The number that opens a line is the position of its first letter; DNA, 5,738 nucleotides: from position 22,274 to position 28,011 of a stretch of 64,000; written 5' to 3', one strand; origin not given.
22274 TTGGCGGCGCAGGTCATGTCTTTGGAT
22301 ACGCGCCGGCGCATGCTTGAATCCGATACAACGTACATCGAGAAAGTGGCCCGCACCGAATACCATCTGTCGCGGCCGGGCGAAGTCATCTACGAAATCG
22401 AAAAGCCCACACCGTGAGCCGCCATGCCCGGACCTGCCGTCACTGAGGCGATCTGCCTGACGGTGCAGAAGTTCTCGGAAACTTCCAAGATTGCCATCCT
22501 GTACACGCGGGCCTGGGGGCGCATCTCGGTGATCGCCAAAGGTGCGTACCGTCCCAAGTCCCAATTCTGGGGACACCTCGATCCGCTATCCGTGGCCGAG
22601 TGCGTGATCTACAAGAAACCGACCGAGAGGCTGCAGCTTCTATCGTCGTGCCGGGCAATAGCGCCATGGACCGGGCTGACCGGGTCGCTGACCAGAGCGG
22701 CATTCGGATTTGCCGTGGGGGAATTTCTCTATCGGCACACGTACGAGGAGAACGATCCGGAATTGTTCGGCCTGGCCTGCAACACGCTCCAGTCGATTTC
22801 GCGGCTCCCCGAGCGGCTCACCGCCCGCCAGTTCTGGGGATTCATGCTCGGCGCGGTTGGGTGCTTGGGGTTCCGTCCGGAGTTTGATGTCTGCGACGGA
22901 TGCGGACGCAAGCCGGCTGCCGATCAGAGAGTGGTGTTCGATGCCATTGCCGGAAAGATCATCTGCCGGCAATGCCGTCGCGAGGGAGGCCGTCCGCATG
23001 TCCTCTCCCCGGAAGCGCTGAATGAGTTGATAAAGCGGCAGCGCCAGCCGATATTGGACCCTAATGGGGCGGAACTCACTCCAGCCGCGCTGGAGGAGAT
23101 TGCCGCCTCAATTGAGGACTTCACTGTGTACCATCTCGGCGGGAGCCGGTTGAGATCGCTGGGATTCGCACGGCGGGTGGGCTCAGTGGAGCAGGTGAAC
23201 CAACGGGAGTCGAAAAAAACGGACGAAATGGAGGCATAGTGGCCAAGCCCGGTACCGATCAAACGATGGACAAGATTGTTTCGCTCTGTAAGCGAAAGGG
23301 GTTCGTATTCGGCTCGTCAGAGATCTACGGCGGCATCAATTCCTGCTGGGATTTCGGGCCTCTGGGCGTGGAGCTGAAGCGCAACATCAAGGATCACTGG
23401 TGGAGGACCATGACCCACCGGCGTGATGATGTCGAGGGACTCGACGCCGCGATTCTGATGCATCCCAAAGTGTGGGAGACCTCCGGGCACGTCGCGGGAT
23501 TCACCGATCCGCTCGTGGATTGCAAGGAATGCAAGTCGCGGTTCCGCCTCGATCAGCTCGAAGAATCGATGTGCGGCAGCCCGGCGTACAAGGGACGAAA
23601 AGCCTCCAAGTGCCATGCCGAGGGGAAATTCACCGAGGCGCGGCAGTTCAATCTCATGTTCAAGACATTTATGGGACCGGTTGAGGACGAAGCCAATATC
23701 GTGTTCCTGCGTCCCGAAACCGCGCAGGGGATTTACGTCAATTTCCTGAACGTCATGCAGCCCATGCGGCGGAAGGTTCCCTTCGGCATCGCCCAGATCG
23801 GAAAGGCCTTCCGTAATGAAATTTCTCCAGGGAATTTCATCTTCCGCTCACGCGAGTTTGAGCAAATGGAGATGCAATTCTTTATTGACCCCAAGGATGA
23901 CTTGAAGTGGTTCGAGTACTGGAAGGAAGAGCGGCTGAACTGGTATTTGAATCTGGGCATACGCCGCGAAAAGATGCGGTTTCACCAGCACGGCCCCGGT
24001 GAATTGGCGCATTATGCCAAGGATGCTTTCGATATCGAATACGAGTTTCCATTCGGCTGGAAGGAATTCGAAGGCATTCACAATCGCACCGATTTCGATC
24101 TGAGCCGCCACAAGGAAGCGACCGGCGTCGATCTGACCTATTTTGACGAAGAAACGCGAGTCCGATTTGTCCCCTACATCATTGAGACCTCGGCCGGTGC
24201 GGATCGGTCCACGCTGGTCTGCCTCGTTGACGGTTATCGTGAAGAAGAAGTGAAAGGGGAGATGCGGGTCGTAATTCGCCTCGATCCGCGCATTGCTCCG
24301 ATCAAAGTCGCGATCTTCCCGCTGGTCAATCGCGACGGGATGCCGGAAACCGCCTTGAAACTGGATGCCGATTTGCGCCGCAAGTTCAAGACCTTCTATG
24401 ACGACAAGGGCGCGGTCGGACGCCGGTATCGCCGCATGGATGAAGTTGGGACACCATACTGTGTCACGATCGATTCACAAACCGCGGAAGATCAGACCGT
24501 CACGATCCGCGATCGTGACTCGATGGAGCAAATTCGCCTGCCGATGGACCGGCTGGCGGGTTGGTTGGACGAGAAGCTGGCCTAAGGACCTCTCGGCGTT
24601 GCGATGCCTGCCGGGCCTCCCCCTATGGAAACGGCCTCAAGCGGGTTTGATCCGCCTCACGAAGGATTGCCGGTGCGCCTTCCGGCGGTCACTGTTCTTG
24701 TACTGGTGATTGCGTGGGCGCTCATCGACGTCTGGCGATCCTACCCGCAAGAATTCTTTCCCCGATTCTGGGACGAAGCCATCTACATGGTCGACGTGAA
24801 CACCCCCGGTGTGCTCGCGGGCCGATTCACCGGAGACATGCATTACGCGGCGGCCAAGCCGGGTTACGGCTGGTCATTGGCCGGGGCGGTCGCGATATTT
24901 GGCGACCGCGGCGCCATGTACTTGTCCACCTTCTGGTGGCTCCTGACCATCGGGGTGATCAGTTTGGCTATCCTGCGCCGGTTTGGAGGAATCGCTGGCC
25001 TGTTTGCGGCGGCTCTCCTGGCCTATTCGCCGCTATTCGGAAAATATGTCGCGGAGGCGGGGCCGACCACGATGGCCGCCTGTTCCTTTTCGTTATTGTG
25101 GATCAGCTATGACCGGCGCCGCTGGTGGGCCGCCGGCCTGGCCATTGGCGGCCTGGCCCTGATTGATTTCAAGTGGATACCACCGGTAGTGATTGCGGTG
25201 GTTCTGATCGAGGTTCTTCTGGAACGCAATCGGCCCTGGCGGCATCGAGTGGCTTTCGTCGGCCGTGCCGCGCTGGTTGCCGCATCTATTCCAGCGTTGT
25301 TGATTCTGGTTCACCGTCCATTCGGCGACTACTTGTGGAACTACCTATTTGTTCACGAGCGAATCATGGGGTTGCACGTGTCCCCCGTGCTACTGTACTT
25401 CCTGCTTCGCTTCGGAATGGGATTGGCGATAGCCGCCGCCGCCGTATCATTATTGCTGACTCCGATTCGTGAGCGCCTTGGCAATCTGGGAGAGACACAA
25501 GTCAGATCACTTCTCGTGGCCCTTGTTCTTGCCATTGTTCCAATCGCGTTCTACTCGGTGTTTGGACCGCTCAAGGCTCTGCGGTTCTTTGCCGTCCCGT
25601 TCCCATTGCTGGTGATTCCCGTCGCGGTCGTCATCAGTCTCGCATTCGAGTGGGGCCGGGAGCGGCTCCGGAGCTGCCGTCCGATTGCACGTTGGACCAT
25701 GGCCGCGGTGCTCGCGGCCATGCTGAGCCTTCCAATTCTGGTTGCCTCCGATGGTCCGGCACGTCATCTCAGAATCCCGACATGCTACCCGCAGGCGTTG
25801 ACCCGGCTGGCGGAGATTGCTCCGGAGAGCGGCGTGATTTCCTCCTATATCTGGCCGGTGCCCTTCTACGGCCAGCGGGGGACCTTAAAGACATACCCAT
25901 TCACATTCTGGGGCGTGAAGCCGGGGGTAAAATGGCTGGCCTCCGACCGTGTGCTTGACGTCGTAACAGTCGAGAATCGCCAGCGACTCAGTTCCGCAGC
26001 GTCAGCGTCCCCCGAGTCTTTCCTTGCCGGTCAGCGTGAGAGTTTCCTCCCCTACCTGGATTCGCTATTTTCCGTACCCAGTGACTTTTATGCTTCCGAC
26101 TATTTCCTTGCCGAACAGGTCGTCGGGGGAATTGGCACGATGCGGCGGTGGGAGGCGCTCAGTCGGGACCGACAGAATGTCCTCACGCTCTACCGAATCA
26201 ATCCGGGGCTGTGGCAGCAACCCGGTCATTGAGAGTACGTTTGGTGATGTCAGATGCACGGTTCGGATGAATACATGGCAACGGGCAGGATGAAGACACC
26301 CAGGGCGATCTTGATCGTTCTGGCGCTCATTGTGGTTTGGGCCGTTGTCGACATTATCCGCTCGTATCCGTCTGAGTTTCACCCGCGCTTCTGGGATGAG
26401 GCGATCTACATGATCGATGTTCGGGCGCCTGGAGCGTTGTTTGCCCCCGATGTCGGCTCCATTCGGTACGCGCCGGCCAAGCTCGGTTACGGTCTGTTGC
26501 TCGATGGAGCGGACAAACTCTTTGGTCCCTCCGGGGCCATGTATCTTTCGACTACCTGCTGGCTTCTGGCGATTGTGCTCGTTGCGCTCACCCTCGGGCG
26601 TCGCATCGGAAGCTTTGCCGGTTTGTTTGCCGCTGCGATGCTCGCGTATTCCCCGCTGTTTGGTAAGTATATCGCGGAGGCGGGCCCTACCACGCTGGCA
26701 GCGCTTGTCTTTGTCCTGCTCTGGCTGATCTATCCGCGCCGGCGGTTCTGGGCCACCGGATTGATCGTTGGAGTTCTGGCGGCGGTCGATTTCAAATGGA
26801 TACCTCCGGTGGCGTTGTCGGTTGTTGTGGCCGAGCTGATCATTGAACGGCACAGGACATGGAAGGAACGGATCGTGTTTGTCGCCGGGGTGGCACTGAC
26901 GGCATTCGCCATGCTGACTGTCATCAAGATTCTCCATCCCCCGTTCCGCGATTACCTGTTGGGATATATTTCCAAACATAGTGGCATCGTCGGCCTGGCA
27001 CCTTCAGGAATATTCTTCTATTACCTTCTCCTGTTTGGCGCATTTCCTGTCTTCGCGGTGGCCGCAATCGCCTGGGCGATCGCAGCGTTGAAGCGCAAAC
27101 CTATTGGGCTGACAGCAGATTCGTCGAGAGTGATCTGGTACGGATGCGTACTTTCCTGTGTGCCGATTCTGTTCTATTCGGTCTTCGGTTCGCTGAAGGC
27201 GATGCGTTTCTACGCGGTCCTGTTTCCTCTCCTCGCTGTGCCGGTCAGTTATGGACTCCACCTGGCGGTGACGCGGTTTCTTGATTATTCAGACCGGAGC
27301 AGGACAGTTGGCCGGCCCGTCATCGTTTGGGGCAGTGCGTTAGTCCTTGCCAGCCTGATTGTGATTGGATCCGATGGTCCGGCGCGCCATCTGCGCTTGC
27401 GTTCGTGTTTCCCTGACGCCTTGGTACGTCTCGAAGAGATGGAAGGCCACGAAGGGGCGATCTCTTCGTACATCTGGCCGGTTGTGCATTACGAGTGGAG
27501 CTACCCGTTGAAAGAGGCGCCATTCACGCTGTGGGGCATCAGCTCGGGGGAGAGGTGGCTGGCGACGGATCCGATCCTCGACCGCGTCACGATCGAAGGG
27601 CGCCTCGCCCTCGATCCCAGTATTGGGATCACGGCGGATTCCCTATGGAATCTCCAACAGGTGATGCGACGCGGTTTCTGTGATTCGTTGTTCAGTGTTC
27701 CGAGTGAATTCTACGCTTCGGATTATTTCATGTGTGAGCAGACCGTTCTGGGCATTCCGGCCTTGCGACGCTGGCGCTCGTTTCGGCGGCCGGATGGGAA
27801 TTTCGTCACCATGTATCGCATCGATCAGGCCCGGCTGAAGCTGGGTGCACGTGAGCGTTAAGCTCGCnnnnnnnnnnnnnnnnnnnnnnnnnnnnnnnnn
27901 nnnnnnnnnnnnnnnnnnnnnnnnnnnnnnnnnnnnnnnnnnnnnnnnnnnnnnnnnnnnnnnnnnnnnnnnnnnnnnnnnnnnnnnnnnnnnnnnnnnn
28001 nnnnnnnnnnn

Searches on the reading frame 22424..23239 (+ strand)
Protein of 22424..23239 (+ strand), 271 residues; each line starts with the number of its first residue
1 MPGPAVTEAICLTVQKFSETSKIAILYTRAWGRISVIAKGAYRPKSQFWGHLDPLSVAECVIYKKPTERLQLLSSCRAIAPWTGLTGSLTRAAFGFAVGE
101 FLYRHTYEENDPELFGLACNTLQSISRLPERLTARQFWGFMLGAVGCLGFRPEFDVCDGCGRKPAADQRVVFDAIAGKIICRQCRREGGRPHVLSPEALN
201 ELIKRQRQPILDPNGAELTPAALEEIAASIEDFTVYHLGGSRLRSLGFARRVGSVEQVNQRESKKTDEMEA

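Call 58: search_protein_families(library=pfam, proteins=[window:22424-23239:+], max_evalue=0.0001)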
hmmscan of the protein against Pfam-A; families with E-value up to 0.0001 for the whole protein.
window:22424-23239:+ (271 aa): 2 families
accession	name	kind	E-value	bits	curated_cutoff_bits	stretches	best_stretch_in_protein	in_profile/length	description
PF11967.14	RecO_N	-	1.4e-15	57.5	27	1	7-81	6-79/80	Recombination protein O N terminal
PF02565.21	RecO_C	-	2.7e-13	50.4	22.1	1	89-246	4-156/157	Recombination protein O C terminal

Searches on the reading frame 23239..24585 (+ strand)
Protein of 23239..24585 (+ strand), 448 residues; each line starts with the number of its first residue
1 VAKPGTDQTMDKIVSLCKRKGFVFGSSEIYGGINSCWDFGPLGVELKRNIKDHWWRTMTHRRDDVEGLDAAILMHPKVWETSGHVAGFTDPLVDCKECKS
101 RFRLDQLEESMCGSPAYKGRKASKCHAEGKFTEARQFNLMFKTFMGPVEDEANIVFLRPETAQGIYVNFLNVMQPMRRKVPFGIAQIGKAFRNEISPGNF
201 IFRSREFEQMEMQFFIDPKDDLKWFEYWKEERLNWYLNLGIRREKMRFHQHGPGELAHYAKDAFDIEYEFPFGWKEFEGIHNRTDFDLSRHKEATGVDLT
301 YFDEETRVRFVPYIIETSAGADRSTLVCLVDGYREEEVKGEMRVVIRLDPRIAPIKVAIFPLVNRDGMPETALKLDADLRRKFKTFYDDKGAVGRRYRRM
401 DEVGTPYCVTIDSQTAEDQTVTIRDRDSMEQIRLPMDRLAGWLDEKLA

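Call 58: search_protein_families(library=pfam, proteins=[window:23239-24585:+], max_evalue=0.0001)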
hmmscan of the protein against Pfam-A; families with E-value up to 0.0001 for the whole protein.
window:23239-24585:+ (448 aa): 2 families
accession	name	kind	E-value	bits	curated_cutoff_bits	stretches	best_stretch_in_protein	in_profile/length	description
PF03129.25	HGTP_anticodon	-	4.6e-20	72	21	1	356-445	1-93/94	Anticodon binding domain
PF00587.30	tRNA-synt_2b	-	8.3e-10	39.4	29.3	1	150-329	5-175/179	tRNA synthetase class II core domain (G, H, P, S and T)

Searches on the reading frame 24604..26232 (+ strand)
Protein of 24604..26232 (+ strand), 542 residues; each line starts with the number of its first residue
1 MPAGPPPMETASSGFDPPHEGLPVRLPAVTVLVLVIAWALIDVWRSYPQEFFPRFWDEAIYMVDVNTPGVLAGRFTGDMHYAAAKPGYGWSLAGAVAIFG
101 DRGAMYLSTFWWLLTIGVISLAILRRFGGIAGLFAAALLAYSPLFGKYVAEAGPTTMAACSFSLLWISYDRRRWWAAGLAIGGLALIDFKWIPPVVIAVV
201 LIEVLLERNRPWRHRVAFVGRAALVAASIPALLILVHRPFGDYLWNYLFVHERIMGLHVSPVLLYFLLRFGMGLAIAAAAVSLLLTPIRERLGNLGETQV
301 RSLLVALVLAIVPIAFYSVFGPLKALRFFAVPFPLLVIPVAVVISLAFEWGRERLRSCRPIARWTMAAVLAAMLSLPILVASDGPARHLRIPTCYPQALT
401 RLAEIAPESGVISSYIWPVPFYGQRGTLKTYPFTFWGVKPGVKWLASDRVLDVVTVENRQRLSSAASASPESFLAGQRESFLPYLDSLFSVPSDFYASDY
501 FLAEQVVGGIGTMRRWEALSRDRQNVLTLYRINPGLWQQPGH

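Call 56: search_protein_families(library=pfam, proteins=[window:24604-26232:+], max_evalue=0.001)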
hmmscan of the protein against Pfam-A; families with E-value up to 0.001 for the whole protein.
window:24604-26232:+ (542 aa): 1 family
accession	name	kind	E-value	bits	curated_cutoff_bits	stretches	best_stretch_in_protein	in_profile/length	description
PF13231.12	PMT_2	-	3e-06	28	26.1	1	86-231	4-157/160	Dolichyl-phosphate-mannose-protein mannosyltransferase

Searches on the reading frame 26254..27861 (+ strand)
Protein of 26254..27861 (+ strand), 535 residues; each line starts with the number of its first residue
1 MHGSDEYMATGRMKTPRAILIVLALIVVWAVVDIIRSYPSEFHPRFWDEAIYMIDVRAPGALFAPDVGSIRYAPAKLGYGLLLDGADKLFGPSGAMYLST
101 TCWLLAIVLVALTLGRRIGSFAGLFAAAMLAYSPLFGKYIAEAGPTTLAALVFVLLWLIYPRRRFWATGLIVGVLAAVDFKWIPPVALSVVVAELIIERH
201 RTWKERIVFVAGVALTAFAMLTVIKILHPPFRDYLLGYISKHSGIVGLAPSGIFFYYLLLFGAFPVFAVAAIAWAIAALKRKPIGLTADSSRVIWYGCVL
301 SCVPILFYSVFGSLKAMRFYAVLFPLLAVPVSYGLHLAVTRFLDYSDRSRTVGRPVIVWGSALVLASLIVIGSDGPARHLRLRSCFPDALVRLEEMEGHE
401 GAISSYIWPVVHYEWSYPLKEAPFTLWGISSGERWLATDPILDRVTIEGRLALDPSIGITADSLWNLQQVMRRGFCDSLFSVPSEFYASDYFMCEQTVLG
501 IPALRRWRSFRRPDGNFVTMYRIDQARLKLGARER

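Call 58: search_protein_families(library=pfam, proteins=[window:26254-27861:+], max_evalue=0.0001)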
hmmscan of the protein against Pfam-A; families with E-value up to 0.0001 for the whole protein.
window:26254-27861:+ (535 aa): 1 family
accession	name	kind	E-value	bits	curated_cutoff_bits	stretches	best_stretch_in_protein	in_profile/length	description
PF13231.12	PMT_2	-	4.5e-05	24.1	26.1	1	95-220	24-154/160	Dolichyl-phosphate-mannose-protein mannosyltransferase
